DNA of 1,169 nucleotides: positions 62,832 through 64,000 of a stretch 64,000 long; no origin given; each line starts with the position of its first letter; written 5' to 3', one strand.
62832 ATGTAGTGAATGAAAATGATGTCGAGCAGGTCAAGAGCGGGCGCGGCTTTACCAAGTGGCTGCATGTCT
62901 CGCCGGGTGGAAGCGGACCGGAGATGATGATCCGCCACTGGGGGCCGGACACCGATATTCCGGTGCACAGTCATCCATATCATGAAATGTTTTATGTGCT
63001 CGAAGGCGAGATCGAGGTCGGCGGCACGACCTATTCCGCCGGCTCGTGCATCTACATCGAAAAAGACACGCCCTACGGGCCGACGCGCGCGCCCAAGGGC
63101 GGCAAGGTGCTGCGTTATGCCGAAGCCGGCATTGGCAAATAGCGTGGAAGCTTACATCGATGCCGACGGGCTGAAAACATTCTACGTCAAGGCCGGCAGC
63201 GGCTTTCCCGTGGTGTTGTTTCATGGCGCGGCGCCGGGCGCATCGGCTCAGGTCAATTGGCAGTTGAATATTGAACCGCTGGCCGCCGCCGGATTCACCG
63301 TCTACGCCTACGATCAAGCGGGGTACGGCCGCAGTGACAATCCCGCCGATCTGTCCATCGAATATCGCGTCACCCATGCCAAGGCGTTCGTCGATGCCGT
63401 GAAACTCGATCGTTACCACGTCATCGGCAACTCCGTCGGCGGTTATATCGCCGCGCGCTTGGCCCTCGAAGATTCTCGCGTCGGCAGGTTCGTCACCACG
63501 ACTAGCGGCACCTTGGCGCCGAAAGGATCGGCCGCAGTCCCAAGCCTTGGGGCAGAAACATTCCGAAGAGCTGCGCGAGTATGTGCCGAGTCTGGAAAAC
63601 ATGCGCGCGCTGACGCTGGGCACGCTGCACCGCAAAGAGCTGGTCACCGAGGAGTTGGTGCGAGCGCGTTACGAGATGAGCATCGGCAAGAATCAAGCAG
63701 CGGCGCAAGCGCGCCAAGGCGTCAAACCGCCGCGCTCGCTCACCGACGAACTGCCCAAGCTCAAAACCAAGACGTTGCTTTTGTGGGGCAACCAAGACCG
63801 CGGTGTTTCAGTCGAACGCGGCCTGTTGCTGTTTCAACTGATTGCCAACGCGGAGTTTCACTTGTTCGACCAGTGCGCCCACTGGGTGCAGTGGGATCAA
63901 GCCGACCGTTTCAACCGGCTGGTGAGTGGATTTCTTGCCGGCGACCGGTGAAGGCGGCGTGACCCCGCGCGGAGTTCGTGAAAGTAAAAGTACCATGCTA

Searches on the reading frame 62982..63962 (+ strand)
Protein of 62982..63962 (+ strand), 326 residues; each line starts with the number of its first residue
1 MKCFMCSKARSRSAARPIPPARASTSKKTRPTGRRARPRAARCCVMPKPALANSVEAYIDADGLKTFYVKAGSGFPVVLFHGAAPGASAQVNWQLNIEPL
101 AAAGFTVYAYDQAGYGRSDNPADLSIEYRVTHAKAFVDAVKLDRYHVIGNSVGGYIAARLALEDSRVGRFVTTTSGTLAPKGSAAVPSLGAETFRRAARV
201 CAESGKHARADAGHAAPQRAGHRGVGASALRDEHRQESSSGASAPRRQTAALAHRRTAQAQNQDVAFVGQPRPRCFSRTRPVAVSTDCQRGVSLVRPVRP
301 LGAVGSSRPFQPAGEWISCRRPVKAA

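Call 97: search_protein_families(library=pfam, proteins=[window:62982-63962:+], max_evalue=0.001)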
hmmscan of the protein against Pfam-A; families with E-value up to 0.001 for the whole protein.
window:62982-63962:+ (326 aa): 3 families
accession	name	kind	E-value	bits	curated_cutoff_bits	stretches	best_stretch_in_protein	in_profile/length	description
PF00561.26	Abhydrolase_1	-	1.9e-16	60.9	25.8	1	76-181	2-115/245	alpha/beta hydrolase fold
PF12697.13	Abhydrolase_6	-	4.2e-10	41.1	26.3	1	77-238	1-124/217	Alpha/beta hydrolase family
PF12146.15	Hydrolase_4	-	4.4e-10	39.7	27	1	77-172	7-106/239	Serine aminopeptidase, S33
